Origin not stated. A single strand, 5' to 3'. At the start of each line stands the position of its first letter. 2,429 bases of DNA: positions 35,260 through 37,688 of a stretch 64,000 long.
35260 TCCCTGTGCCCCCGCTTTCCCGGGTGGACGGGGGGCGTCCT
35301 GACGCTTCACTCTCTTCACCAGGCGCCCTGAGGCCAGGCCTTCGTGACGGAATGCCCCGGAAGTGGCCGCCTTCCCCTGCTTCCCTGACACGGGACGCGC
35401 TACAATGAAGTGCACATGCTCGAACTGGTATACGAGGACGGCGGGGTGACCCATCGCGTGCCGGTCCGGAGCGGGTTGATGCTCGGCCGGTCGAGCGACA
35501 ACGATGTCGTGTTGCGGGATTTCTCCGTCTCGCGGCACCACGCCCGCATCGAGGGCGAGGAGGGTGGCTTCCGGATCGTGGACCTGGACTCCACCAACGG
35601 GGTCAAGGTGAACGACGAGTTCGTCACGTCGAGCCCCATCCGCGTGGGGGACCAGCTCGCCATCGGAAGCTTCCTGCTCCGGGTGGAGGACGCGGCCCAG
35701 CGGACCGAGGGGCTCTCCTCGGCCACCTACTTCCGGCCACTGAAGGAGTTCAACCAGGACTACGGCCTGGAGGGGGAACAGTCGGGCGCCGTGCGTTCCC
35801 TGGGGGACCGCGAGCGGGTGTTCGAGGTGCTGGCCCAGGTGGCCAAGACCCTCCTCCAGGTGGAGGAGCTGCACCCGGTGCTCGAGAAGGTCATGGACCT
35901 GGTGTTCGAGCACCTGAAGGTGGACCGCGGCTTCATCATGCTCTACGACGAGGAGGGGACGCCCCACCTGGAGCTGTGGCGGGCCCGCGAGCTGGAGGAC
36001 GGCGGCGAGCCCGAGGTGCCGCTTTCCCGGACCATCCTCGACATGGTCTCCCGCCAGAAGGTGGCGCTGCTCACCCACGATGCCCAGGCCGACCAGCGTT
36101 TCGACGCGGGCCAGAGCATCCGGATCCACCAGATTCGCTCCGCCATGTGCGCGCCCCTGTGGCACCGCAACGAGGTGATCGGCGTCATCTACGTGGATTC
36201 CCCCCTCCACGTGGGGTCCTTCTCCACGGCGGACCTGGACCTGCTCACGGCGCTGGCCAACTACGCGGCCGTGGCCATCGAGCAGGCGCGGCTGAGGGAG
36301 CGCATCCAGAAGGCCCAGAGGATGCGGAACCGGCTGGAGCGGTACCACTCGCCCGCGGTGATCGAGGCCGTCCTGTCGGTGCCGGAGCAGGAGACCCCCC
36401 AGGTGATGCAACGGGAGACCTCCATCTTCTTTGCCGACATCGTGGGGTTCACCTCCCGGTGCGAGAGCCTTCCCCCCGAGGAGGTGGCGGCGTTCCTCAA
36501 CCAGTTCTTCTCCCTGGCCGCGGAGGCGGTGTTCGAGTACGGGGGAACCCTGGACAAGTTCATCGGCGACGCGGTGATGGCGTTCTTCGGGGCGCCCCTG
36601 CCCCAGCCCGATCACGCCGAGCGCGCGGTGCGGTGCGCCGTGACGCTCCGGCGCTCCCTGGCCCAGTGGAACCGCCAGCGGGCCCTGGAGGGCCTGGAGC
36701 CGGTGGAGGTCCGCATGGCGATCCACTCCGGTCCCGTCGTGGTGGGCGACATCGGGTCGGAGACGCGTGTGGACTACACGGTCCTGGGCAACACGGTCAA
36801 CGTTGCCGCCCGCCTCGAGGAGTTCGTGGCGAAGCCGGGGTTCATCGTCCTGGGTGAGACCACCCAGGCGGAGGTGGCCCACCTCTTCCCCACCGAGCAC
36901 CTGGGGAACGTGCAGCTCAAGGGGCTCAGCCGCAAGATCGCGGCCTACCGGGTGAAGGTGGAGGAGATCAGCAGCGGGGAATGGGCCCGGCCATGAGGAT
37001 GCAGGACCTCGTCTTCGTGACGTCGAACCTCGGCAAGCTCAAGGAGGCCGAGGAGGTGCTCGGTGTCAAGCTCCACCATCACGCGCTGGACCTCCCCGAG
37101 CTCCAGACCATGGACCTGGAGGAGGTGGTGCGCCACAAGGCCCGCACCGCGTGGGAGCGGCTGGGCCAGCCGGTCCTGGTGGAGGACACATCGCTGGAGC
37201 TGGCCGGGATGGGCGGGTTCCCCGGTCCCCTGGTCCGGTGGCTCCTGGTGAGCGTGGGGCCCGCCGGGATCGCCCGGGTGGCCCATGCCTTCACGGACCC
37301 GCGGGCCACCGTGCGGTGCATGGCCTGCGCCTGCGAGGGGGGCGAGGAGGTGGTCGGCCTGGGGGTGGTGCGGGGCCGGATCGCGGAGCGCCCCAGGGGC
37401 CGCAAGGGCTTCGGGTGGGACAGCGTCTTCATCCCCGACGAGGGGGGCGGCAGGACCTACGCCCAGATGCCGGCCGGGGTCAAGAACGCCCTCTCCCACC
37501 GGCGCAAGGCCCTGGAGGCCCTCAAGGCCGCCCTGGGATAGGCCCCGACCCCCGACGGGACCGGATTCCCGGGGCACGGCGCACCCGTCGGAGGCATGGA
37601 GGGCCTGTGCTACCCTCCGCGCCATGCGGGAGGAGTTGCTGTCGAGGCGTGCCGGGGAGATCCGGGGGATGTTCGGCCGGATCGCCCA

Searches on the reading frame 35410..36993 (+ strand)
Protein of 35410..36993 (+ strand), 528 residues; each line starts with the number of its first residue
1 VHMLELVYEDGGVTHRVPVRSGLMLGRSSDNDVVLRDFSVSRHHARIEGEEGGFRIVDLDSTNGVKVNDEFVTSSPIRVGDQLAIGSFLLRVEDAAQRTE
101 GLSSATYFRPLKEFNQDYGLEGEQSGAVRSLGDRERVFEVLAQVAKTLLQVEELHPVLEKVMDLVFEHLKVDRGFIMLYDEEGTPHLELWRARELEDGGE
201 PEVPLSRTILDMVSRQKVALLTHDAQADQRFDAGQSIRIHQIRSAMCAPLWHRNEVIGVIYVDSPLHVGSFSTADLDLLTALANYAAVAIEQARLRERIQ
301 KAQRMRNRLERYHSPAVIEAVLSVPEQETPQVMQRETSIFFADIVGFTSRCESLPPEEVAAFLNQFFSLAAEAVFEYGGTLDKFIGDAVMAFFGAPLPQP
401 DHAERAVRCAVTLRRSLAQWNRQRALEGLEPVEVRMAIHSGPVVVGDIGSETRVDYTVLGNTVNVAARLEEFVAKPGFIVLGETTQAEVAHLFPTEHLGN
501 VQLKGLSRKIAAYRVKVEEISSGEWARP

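Call 37: search_protein_families(library=pfam, proteins=[window:35410-36993:+], max_evalue=0.0001)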
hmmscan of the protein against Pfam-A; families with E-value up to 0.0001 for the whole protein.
window:35410-36993:+ (528 aa): 6 families
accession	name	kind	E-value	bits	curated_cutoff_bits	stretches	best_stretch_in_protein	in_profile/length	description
PF00211.25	Guanylate_cyc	-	5.2e-25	88.5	21.9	1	336-514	8-180/183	Adenylate and Guanylate cyclase catalytic domain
PF01590.32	GAF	-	4.3e-19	69.8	22.4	1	153-290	1-133/133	GAF domain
PF13185.12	GAF_2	-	3.3e-18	66.6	28.6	1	157-291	7-136/136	GAF domain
PF00498.31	FHA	-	7.2e-17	62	20.7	1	25-86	3-67/67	FHA domain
PF16697.10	Yop-YscD_cpl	-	1.1e-13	51.7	33.2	1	23-94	19-92/94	Inner membrane component of T3SS, cytoplasmic domain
PF13492.12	GAF_3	-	1.1e-10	42.4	27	1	157-292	5-129/129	GAF domain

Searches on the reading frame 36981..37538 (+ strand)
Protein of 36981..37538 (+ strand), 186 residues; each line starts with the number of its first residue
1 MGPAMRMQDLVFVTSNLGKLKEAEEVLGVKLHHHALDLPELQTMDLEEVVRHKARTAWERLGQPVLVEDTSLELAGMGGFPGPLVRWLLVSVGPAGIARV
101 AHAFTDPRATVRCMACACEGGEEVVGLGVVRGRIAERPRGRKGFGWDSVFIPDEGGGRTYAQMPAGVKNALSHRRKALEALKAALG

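Call 37: search_protein_families(library=pfam, proteins=[window:36981-37538:+], max_evalue=0.0001)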
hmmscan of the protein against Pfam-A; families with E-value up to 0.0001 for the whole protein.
window:36981-37538:+ (186 aa): 1 family
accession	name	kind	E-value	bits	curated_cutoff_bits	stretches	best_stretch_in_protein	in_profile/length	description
PF01725.21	Ham1p_like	-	1.5e-43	149.3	22.5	1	10-183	1-185/186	Ham1 family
